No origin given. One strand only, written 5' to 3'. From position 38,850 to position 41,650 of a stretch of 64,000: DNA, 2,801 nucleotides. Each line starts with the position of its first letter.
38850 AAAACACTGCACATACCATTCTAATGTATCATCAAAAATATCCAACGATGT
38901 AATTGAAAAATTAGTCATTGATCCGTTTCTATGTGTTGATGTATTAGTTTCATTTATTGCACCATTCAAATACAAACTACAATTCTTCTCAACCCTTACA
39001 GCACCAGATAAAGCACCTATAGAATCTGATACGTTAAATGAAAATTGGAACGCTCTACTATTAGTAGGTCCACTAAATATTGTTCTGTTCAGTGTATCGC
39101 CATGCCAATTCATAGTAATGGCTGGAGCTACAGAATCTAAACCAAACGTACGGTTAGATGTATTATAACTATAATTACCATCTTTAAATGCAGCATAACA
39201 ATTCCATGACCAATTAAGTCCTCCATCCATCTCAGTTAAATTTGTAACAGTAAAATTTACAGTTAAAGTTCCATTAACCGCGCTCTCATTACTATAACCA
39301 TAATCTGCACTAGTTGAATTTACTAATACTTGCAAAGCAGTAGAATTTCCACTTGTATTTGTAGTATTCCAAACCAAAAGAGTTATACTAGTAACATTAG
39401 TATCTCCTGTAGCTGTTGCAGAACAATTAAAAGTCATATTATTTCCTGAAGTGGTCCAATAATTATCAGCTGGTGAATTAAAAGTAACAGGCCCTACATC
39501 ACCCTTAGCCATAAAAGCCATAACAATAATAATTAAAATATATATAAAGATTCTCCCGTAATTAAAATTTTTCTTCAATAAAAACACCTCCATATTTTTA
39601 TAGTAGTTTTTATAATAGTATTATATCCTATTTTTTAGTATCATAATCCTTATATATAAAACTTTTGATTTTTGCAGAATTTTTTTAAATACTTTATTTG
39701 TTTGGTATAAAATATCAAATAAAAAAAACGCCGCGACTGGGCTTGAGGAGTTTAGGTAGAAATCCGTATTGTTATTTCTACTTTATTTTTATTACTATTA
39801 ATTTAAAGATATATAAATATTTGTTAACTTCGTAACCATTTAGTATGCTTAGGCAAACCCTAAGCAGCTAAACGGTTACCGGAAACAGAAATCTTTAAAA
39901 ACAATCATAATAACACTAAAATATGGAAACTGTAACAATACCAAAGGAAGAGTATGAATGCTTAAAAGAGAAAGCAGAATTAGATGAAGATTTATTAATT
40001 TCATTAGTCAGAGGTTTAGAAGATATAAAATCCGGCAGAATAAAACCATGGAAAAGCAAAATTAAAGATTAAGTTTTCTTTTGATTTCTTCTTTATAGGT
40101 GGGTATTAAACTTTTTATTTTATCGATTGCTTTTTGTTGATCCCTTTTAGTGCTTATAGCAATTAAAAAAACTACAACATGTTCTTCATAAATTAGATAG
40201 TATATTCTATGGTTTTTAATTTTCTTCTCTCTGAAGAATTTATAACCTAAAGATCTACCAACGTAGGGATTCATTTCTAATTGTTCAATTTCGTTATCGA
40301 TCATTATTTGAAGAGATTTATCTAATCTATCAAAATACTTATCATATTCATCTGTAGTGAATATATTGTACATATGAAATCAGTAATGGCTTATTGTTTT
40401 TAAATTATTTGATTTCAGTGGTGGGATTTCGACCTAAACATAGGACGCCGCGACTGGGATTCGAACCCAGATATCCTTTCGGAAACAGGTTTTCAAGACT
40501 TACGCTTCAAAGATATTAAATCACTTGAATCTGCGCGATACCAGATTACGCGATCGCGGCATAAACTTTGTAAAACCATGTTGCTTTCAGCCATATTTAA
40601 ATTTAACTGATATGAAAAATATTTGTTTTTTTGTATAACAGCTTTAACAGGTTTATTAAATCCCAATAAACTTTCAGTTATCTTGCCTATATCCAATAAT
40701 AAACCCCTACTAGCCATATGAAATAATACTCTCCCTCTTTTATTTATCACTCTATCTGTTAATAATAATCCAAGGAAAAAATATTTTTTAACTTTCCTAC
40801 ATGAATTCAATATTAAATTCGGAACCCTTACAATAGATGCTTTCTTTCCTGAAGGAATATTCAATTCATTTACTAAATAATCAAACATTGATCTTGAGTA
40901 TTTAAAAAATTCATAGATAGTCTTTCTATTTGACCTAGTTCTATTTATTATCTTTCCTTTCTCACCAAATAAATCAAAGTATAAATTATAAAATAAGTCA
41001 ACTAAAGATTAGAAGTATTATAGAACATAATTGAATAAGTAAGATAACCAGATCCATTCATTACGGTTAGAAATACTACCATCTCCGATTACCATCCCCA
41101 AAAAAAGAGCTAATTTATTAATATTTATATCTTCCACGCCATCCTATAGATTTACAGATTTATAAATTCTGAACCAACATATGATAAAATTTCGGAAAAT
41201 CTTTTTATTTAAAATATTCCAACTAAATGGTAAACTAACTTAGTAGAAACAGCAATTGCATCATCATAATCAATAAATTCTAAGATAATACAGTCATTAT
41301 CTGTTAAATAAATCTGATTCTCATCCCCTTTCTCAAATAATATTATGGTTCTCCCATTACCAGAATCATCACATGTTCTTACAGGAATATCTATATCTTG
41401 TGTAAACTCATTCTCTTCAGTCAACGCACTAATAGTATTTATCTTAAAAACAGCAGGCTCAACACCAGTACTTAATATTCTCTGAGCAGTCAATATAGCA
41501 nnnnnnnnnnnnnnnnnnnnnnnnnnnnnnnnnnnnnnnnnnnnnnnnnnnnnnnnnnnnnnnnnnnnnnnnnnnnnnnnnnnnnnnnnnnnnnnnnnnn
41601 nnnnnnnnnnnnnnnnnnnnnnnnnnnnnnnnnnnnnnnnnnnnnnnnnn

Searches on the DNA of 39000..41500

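Call 15: search_rna_families(source=window, start=39000, end=41500, threshold=evalue, max_evalue=10)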
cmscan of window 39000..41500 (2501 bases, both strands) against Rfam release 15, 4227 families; matches with E-value up to 10: 5.
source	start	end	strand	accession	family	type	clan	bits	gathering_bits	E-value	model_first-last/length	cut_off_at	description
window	39815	39894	-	RF04165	mir-2483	Gene; miRNA;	-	24.3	75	0.12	1-80/80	no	mir-2483 microRNA precursor family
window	40447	40560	-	RF01852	tRNA-Sec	Gene; tRNA;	CL00001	20.7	47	0.7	1-91/91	no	Selenocysteine transfer RNA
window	41377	41447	-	RF01585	snoR07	Gene; snRNA; snoRNA; CD-box;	-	20.3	44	7.3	1-88/88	no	small nucleolar RNA snoR07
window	39726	39894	+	RF04324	Pestivirus-3UTR-SLIV-SLIII-SLII-CSFV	Gene; sRNA;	CL00151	17.9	150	4.8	1-170/170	no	Pestivirus 3' UTR SLIV, SLIII and SLII classical swine fever virus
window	41312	41364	-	RF00608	SNORD99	Gene; snRNA; snoRNA; CD-box;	CL00064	17.3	60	6.2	1-74/74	no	Small nucleolar RNA SNORD99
